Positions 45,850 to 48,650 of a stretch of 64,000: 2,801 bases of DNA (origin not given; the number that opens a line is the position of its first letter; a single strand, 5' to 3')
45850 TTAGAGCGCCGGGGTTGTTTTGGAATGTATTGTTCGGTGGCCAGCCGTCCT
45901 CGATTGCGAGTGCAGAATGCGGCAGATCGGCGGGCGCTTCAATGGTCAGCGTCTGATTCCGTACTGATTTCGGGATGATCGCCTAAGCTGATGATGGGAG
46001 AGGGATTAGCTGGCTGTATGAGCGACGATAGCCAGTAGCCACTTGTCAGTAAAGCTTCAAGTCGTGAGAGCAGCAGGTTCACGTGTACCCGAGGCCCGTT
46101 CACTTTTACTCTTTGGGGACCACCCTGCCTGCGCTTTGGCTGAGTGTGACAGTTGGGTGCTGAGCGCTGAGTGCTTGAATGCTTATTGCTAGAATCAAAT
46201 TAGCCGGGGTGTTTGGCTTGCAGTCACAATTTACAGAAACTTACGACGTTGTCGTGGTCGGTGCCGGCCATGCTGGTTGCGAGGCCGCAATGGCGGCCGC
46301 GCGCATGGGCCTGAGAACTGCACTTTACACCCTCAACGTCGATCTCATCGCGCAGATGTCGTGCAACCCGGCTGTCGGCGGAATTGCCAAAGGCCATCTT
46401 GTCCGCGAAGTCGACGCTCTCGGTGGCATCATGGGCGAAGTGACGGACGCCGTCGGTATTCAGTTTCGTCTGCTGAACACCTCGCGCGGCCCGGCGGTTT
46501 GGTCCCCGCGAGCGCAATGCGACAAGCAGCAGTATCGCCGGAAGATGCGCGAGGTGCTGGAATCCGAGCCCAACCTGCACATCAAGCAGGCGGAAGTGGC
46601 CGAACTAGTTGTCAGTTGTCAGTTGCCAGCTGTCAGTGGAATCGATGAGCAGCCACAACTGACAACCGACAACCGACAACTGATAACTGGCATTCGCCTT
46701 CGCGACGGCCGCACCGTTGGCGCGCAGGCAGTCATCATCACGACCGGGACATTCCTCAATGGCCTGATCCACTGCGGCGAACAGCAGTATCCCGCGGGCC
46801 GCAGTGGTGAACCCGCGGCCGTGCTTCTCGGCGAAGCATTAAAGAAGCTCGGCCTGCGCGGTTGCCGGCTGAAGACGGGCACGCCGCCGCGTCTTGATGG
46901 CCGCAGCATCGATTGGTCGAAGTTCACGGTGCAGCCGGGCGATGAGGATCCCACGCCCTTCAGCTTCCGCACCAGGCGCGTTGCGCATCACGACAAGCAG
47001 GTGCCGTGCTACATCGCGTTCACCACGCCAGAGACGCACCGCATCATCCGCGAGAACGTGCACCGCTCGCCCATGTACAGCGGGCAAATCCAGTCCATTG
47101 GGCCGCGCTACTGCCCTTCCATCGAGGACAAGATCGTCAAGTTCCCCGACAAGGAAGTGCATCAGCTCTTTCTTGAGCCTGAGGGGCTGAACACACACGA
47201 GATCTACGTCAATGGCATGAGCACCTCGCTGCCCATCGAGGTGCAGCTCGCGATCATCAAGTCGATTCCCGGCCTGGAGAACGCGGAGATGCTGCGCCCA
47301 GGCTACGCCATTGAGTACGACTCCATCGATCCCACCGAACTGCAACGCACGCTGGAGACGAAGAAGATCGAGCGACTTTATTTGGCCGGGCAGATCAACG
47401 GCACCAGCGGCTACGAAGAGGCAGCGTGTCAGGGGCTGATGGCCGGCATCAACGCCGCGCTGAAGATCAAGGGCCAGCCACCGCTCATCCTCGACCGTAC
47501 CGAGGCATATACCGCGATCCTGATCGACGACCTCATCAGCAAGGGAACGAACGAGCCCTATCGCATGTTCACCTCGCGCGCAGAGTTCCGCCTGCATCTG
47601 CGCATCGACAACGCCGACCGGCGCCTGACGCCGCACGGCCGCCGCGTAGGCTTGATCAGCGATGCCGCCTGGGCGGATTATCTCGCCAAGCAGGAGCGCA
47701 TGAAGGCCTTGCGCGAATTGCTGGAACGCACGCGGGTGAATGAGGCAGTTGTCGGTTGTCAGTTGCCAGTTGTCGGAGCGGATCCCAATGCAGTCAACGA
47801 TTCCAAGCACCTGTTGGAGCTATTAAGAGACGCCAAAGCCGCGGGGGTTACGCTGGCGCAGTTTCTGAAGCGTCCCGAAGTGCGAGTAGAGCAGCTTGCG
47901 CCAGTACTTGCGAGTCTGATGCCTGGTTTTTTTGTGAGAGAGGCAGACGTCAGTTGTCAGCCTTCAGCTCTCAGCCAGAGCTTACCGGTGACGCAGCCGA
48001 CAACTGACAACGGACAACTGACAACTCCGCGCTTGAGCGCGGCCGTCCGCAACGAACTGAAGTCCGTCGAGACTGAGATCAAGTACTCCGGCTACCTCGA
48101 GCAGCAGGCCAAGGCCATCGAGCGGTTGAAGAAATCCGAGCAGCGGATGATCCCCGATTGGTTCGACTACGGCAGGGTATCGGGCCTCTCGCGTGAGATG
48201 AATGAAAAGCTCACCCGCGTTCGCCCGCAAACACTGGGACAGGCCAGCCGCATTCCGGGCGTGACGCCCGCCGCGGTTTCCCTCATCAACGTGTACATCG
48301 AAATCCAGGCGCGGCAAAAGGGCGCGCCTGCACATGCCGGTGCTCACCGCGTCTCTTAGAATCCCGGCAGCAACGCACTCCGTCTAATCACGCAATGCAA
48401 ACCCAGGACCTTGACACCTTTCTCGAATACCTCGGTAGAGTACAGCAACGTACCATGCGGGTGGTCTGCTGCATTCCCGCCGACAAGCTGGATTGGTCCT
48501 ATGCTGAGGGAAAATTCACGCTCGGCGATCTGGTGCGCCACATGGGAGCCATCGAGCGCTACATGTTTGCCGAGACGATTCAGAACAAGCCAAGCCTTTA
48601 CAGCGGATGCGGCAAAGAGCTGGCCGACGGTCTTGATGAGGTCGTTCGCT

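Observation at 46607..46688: Palindromic heptamer-word element inserted in-frame in the conserved tRNA-modification gene mnmG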

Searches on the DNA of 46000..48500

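Call 71: search_rna_families(source=window, start=46000, end=48500, threshold=evalue, max_evalue=1)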
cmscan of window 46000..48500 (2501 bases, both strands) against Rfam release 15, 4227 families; matches with E-value up to 1: 3.
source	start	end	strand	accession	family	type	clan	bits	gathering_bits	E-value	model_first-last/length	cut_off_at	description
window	46595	46702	-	RF03877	mir-3937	Gene; miRNA;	-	27.2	84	0.013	1-102/102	no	mir-3937 microRNA precursor family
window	46602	46688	-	RF00660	mir-214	Gene; miRNA;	-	21.1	66.7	0.084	1-101/101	no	mir-214 microRNA precursor family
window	46592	46706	+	RF03877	mir-3937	Gene; miRNA;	-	21.1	84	0.56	1-102/102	no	mir-3937 microRNA precursor family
